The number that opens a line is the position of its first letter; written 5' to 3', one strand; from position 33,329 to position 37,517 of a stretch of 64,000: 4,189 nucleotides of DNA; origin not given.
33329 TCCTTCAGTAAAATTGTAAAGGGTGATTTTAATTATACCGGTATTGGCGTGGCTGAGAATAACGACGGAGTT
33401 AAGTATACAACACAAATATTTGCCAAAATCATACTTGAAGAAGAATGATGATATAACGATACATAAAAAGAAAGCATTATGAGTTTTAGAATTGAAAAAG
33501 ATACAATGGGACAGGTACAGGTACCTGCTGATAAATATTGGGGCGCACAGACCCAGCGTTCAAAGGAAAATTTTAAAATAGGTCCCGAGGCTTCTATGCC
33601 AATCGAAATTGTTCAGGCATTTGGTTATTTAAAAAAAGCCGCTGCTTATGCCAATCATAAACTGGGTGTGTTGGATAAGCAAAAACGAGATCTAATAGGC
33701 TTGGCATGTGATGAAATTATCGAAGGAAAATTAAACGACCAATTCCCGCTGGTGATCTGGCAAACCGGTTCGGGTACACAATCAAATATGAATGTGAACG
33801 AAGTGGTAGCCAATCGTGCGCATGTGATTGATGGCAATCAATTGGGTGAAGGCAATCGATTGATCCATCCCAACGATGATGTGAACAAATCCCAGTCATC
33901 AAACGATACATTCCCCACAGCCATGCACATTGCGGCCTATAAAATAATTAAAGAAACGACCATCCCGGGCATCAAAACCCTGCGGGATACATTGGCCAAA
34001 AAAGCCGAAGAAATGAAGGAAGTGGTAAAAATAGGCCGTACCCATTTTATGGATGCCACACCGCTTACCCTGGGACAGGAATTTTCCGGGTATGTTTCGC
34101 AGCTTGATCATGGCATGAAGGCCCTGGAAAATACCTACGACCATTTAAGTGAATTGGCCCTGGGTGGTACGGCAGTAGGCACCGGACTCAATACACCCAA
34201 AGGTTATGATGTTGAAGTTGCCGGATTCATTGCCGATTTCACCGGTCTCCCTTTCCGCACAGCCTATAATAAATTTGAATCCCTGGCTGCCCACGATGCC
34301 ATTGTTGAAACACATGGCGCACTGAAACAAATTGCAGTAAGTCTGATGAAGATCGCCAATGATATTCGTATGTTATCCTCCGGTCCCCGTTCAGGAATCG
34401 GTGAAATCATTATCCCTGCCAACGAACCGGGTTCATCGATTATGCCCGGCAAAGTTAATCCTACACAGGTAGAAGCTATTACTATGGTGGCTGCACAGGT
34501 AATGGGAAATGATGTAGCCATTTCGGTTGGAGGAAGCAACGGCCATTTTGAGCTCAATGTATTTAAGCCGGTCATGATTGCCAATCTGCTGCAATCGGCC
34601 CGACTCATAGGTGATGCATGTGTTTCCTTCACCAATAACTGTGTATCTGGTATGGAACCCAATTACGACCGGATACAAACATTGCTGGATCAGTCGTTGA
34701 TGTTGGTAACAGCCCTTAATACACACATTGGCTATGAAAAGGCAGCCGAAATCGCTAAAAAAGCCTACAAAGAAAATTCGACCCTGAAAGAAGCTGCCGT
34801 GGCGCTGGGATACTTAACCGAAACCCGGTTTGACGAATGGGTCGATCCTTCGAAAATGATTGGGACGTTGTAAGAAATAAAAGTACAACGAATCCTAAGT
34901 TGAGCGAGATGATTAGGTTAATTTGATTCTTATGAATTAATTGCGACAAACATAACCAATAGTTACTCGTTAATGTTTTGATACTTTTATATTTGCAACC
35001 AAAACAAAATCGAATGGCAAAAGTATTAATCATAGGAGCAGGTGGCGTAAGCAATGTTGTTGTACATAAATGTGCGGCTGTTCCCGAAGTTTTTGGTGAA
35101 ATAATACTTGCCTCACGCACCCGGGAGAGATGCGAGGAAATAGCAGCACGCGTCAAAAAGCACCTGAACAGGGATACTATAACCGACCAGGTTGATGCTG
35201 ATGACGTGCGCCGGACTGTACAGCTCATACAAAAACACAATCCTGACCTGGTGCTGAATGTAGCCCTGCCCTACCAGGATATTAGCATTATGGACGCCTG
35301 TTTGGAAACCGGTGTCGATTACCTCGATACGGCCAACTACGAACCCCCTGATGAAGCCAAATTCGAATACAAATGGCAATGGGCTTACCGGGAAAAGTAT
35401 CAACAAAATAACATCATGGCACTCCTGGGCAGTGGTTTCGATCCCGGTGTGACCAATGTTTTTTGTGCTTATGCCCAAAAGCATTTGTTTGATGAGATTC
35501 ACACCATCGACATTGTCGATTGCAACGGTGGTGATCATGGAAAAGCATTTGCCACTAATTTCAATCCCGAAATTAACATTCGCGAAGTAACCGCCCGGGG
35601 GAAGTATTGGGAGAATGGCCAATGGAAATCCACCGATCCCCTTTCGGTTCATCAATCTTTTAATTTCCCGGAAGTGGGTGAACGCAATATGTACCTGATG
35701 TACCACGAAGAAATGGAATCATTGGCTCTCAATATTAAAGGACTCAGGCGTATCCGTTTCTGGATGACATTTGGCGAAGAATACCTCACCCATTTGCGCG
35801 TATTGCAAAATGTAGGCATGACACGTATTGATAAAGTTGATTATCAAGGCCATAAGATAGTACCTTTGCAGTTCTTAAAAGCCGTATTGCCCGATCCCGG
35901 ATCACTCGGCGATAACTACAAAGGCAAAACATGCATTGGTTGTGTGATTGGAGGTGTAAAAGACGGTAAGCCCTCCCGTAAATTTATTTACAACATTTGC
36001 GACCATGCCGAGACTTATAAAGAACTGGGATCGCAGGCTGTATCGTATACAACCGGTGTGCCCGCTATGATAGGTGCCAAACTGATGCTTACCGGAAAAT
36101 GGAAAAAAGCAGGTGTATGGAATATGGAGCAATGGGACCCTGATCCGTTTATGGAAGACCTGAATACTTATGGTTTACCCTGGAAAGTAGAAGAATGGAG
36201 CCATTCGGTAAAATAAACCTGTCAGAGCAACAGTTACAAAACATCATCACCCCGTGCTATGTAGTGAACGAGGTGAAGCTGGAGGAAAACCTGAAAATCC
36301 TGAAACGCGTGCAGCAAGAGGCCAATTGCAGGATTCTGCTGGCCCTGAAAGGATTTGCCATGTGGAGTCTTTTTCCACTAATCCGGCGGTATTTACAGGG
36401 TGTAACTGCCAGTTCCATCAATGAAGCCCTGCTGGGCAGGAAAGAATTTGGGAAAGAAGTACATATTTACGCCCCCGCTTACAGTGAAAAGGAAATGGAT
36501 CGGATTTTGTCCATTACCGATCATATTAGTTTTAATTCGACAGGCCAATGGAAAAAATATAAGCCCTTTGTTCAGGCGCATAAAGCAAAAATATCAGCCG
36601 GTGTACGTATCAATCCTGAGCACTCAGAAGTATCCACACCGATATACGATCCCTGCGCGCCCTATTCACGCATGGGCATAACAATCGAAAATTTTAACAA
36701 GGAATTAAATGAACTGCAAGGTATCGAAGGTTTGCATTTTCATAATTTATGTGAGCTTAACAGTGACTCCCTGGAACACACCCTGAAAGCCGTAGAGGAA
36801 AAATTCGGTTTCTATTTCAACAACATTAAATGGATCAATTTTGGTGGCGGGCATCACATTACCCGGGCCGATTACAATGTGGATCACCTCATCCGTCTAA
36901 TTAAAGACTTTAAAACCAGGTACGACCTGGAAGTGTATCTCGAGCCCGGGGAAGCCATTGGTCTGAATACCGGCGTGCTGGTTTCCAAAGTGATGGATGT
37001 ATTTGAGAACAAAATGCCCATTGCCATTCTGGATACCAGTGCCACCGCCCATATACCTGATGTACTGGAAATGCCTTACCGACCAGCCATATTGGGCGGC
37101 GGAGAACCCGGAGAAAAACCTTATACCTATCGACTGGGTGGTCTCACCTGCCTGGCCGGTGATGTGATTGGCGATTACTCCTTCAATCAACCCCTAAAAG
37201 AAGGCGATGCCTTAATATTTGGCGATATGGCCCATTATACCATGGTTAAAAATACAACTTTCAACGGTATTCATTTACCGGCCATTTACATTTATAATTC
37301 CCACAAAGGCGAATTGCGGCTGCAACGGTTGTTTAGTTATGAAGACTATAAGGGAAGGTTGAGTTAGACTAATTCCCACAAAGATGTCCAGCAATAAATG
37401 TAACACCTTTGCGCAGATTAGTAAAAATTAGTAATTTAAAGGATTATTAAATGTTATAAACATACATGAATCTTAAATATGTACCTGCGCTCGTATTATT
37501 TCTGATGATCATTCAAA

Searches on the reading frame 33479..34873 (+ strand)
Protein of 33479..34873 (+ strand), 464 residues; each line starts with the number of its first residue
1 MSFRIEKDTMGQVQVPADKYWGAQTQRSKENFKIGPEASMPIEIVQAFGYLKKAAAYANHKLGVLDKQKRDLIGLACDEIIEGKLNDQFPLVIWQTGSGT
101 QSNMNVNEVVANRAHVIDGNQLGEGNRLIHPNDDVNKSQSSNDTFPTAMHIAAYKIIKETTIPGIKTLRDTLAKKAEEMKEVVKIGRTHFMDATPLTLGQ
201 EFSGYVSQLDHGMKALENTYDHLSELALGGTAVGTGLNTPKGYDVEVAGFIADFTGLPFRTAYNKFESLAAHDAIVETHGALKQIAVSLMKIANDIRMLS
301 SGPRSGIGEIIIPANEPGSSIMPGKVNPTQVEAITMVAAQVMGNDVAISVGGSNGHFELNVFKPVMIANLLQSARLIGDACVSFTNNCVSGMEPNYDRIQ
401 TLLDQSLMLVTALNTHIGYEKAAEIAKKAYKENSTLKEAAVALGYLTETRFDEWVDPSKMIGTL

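Call 62: search_protein_families(library=pfam, proteins=[window:33479-34873:+])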
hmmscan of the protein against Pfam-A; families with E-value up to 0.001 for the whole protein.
window:33479-34873:+ (464 aa): 2 families
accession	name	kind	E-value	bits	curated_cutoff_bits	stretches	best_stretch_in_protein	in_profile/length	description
PF00206.25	Lyase_1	-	2.5e-109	365.9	27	1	11-343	1-312/312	Lyase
PF10415.14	FumaraseC_C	-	5.6e-26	91.2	32.5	1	409-461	1-53/54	Fumarase C C-terminus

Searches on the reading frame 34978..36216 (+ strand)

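Call 62: search_protein_families(library=pfam, proteins=[window:34978-36216:+])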
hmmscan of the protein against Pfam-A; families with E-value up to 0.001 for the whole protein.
window:34978-36216:+ (412 aa): 3 families
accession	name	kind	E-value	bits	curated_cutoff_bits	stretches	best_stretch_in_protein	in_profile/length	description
PF16653.10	Sacchrp_dh_C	-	1.8e-47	163.1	31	1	153-400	1-265/265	Saccharopine dehydrogenase C-terminal domain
PF03435.24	Sacchrp_dh_NADP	-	9.8e-33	113.7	25.1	1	16-149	1-129/129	Saccharopine dehydrogenase NADP binding domain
PF01488.26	Shikimate_DH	-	0.00013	22.5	24.3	1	12-65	11-63/138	Shikimate / quinate 5-dehydrogenase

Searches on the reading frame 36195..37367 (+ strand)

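Call 62: search_protein_families(library=pfam, proteins=[window:36195-37367:+])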
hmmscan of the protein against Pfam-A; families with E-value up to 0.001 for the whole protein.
window:36195-37367:+ (390 aa): 1 family
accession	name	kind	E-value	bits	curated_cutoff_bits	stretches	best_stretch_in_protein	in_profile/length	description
PF00278.28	Orn_DAP_Arg_deC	-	3.1e-12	47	23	1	109-345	5-94/95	Pyridoxal-dependent decarboxylase, C-terminal sheet domain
